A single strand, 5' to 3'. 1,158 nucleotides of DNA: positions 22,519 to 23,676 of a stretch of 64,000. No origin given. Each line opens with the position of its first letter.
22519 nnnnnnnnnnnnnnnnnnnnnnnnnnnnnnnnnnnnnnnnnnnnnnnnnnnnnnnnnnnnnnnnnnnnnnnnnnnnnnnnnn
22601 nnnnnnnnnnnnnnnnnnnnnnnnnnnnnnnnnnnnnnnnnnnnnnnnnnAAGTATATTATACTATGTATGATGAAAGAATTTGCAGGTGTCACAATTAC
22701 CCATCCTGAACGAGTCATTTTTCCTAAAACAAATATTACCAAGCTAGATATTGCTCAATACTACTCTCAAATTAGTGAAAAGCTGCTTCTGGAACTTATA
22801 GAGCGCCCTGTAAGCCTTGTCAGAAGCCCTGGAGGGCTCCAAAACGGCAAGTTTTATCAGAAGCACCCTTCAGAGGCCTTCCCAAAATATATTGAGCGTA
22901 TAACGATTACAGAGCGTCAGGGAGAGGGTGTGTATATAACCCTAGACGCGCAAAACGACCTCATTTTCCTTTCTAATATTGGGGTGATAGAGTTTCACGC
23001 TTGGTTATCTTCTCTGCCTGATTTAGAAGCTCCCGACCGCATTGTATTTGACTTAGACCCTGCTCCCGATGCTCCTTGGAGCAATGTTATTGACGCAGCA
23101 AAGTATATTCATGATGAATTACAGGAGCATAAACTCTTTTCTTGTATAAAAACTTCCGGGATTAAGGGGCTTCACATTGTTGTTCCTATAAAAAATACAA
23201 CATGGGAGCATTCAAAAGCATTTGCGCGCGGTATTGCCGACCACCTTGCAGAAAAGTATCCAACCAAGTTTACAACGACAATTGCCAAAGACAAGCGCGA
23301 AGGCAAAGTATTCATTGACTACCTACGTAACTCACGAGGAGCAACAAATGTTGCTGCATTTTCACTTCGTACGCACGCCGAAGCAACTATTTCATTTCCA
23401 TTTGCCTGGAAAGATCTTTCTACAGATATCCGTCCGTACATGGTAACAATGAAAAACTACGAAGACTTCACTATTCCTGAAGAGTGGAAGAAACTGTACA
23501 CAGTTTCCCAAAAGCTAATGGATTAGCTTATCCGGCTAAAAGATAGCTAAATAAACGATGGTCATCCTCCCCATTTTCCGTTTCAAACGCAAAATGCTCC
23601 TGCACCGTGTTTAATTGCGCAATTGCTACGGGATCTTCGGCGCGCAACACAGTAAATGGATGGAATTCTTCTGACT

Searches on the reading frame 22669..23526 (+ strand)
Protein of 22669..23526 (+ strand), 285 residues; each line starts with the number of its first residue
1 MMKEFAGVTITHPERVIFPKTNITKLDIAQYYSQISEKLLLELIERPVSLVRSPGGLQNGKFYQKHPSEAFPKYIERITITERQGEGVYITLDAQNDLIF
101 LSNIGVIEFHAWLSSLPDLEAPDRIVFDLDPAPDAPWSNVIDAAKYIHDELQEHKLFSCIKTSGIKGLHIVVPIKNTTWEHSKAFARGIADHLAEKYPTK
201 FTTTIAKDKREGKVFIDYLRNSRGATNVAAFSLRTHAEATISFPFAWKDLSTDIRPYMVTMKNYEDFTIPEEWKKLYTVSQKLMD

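Call 3: search_protein_families(library=pfam, proteins=[window:22669-23526:+], max_evalue=1)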
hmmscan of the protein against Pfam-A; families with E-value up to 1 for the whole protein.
window:22669-23526:+ (285 aa): 3 families
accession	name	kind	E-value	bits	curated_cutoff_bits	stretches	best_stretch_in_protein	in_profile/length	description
PF21686.3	LigD_Prim-Pol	-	1.2e-78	264.6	27.4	1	24-264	1-243/254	LigD, primase-polymerase domain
PF16035.10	Chalcone_2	-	0.0093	16.3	27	1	143-206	61-117/203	Chalcone isomerase like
PF01896.25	DNA_primase_S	-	0.074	13.9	26.8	1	127-201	1-108/163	DNA primase small subunit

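Call 4: search_protein_families(library=ncbifam, proteins=[window:22669-23526:+], max_evalue=1)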
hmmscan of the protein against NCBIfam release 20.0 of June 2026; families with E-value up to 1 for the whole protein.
window:22669-23526:+ (285 aa): 7 families
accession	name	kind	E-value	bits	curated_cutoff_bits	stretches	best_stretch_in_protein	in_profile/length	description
TIGR02776.1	NHEJ_ligase_prk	equivalog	6.1e-88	296.1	373.2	1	3-265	312-572/587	DNA ligase D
NF004628.0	PRK05972.1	subfamily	1.2e-84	285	895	1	4-283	578-858/870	ATP-dependent DNA ligase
TIGR02778.1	ligD_pol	equivalog_domain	1.8e-83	280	214.7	1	8-251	1-244/245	non-homologous end-joining DNA ligase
NF007211.0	PRK09633.1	equivalog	1.5e-52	178.9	774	1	8-263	323-575/610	DNA ligase D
NF007210.0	PRK09632.1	equivalog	7.1e-50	170.1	989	1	6-252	13-266/781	ATP-dependent DNA ligase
TIGR02867.1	spore_II_P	subfamily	0.0084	16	123.15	1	149-213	92-156/196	stage II sporulation protein P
NF001885.0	PRK00635.1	equivalog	0.13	9.2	3054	1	152-239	1146-1228/1809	excinuclease ABC subunit A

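Call 20: search_protein_families(library=padloc, proteins=[window:22669-23526:+], max_evalue=1)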
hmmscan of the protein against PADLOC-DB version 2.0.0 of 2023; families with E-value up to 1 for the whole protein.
window:22669-23526:+ (285 aa): 1 family
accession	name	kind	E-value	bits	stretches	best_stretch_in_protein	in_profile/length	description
PDLC03763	RT_UG25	-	0.0025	14.1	1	22-115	408-486/870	DRT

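Call 21: search_protein_families(library=phrogs, proteins=[window:22669-23526:+], max_evalue=1)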
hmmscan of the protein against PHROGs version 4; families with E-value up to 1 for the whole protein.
window:22669-23526:+ (285 aa): 0 families
